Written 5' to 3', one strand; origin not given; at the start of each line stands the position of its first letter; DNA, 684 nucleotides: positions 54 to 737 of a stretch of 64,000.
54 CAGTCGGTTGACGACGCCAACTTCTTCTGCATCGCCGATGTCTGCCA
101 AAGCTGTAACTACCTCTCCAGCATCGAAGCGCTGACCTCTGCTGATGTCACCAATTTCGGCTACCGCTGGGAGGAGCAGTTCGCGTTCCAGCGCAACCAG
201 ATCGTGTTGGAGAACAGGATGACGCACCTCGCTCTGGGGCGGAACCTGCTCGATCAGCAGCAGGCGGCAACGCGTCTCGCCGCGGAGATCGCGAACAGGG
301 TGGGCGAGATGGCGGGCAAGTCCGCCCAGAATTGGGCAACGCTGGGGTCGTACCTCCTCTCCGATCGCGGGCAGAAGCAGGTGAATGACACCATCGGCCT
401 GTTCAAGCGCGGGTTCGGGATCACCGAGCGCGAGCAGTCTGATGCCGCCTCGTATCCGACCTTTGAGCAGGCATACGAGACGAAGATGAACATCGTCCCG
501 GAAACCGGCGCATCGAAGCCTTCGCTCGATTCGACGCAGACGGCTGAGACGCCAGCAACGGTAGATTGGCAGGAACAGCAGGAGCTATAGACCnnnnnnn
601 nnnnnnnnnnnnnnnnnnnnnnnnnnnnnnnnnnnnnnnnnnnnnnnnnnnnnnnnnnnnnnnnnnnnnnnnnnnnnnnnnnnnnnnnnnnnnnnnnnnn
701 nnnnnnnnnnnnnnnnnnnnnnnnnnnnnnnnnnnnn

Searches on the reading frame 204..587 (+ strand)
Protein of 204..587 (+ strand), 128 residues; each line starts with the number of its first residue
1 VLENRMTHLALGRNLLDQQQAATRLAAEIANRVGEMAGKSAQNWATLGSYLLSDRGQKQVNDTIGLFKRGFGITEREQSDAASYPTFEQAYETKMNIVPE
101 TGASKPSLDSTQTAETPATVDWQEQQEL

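Call 40: search_protein_families(library=pfam, alignment_id=A3, max_evalue=0.001)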
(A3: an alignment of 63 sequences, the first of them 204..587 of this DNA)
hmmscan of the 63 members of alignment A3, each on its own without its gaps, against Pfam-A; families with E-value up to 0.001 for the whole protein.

A. member 1, window:204-587:+ (128 aa): 0 families

B. families by the number of members that match (of 63 scanned): 14 families
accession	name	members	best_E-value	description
PF00436.31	SSB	1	2.9e-38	Single-strand binding protein family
PF00959.24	Phage_lysozyme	1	6.3e-35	Phage lysozyme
PF05565.16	Sipho_Gp157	1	5.3e-30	Siphovirus Gp157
PF01464.25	SLT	1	8e-25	Transglycosylase SLT domain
PF04404.17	ERF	1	3.6e-16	ERF superfamily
PF05866.16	RusA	1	5.8e-15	Endodeoxyribonuclease RusA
PF24175.2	SU10_adaptor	1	2.1e-14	SU10 adaptor protein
PF24729.2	Acb2_Tad1_hairpin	1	1.2e-11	Acb2/Tad1, hairpin domain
PF02557.22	VanY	1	1.1e-07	D-alanyl-D-alanine carboxypeptidase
PF06067.16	DUF932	1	6e-05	Domain of unknown function (DUF932)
PF13384.12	HTH_23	1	0.00026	Homeodomain-like domain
PF05772.17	NinB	1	0.00033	NinB protein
PF01807.25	Zn_ribbon_DnaG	1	0.00051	CHC2 zinc finger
PF03734.19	YkuD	1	0.00084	L,D-transpeptidase catalytic domain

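Call 41: search_protein_families(library=phrogs, alignment_id=A3, max_evalue=0.00001)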
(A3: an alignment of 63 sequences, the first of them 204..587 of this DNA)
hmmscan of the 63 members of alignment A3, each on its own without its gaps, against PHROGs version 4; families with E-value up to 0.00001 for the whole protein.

A. member 1, window:204-587:+ (128 aa): 0 families

B. families by the number of members that match (of 63 scanned): 62 families (the first 25 are shown)
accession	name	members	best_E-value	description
phrog_511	-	1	2.5e-81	internal virion protein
phrog_1362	-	1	1.7e-56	-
phrog_44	-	1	1.7e-53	single strand DNA binding protein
phrog_7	-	1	2e-49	endolysin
phrog_2013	-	1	1.4e-38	lytic tail protein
phrog_34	-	1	5.4e-36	RusA-like Holliday junction resolvase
phrog_669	-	1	9.1e-36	endolysin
phrog_38499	-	1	1.3e-29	-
phrog_253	-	1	4.9e-29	Mu Gam-like end protection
phrog_155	-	1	5.9e-27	Erf-like ssDNA annealing protein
phrog_14342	-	1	7.1e-27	lytic tail fiber protein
phrog_28504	-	1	1.7e-25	lytic tail fiber protein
phrog_21649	-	1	5.1e-24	-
phrog_13449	-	1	2.6e-22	transglycosylase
phrog_342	-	1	3.7e-22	internal virion protein with endolysin domain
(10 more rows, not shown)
